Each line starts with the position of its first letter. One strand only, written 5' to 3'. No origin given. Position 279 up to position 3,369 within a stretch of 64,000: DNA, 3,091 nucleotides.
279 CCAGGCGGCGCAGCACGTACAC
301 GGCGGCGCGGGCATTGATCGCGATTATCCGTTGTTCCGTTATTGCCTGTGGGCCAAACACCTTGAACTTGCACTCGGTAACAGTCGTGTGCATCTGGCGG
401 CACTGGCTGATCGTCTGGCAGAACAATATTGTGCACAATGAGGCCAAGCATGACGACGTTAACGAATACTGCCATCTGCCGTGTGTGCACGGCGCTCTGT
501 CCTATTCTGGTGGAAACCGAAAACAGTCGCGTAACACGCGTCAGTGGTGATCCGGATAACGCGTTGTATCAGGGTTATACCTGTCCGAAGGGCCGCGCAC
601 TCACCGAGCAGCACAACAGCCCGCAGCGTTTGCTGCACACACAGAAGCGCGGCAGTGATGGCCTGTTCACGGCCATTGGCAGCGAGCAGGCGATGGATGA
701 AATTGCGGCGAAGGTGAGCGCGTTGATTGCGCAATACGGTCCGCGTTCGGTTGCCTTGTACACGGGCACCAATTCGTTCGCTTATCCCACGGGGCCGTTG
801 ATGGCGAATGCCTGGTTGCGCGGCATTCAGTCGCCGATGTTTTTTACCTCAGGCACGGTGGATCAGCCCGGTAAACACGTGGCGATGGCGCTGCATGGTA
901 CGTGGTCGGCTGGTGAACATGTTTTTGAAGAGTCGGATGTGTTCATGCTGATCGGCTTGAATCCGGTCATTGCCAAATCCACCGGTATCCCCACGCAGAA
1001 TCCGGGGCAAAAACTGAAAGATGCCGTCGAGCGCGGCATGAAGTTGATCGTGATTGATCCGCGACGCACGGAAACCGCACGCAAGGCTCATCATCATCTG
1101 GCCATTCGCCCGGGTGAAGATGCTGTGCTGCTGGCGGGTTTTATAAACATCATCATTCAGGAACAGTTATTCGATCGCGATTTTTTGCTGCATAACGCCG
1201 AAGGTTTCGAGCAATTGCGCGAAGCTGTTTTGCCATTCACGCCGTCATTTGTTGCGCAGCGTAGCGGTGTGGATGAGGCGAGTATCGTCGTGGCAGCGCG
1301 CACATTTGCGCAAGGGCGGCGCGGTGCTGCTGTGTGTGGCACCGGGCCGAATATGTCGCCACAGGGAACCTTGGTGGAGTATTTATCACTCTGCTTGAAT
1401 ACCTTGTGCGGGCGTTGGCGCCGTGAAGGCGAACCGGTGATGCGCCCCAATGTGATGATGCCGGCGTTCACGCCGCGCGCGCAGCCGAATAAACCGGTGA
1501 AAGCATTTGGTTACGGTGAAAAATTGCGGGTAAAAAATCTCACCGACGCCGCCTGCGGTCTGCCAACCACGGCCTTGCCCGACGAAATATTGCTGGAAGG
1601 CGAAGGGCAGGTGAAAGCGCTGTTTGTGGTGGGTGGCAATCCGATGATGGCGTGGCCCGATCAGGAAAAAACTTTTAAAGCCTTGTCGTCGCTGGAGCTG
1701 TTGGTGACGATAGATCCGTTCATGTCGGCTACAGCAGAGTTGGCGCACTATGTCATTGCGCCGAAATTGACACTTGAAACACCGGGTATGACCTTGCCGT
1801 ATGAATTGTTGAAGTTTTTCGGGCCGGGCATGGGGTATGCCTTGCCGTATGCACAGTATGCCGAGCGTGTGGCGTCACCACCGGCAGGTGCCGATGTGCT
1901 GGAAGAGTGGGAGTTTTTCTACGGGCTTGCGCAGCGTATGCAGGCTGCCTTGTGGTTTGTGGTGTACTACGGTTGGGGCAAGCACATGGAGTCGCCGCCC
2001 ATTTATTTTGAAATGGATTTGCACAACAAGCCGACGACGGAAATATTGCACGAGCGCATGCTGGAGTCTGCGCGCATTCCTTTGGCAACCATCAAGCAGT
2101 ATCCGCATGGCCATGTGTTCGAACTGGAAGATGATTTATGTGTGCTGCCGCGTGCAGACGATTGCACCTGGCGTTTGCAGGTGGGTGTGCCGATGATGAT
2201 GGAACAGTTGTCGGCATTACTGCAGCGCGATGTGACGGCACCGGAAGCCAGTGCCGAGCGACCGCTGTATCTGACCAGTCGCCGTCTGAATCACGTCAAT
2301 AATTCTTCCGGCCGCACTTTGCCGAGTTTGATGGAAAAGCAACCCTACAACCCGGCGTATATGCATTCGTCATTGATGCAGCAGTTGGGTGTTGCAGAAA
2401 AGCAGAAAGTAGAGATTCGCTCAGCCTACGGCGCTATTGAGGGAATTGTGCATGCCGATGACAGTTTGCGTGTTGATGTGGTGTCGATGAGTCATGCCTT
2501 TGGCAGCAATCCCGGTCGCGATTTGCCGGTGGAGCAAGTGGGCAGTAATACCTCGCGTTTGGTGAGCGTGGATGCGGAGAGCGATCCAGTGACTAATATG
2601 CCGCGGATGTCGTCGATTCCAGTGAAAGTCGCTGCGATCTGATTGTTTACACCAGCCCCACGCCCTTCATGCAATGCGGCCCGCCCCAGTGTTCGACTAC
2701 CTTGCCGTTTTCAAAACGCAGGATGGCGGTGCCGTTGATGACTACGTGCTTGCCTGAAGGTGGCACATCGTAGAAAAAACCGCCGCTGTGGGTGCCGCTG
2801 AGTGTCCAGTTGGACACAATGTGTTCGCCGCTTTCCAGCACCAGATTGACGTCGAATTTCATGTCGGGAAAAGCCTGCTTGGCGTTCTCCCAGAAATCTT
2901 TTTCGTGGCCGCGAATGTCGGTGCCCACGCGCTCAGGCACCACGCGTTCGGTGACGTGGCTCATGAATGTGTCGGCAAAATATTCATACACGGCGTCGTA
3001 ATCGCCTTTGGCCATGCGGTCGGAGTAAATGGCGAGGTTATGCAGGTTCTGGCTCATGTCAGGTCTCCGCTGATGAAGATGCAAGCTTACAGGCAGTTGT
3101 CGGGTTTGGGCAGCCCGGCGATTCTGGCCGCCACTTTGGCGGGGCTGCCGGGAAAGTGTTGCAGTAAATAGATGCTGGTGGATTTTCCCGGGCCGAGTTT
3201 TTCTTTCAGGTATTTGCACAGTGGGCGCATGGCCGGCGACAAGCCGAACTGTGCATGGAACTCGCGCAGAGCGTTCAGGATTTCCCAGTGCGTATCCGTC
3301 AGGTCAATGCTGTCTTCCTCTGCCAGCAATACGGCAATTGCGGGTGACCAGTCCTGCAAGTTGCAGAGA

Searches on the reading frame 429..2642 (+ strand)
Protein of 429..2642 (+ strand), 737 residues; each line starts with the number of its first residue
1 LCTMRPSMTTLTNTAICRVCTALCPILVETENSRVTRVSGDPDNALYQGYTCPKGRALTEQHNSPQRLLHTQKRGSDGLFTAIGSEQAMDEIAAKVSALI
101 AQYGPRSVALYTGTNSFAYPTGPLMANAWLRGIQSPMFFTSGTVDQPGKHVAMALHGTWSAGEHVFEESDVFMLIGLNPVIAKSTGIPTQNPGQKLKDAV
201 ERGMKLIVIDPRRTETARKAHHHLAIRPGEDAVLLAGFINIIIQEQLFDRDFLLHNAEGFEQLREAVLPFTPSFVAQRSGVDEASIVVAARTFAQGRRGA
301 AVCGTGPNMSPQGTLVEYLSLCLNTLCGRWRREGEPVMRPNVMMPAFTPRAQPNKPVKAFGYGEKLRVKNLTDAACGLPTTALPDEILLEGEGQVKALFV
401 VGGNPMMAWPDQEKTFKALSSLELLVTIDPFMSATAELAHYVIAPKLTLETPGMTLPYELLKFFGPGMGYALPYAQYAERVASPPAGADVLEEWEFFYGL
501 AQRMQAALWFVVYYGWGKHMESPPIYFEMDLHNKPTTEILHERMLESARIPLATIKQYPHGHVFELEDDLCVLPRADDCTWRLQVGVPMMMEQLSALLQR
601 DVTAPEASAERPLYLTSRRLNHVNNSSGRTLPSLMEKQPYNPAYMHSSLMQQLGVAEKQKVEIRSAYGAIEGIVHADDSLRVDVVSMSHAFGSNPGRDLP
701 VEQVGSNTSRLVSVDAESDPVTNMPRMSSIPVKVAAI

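Call 46: search_protein_families(library=pfam, proteins=[window:429-2642:+], max_evalue=0.001)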
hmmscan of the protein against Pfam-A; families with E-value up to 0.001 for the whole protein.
window:429-2642:+ (737 aa): 3 families
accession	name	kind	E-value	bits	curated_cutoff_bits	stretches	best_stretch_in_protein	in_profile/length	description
PF00384.28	Molybdopterin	-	8.9e-24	84.6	24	1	73-443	7-308/353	Molybdopterin oxidoreductase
PF01568.27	Molydop_binding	-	6e-15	55.7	26.8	1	613-728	1-107/110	Molydopterin dinucleotide binding domain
PF04879.21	Molybdop_Fe4S4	-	2.4e-11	43.9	22.7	1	14-63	5-54/55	Molybdopterin oxidoreductase Fe4S4 domain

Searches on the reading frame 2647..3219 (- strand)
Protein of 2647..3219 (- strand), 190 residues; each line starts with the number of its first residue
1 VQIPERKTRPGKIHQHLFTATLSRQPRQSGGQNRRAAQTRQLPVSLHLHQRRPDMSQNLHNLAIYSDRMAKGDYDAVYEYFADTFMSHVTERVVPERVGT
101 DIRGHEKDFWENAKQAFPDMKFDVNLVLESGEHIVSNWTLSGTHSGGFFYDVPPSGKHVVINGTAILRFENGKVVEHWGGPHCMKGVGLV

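Call 46: search_protein_families(library=pfam, proteins=[window:2647-3219:-], max_evalue=0.001)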
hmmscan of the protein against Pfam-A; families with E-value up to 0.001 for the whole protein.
window:2647-3219:- (190 aa): 2 families
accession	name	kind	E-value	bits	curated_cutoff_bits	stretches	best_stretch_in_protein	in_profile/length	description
PF07366.18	SnoaL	-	5e-24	85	28.4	1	65-179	7-115/126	SnoaL-like polyketide cyclase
PF12680.13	SnoaL_2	-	2.3e-16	60.7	27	1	65-177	4-102/102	SnoaL-like domain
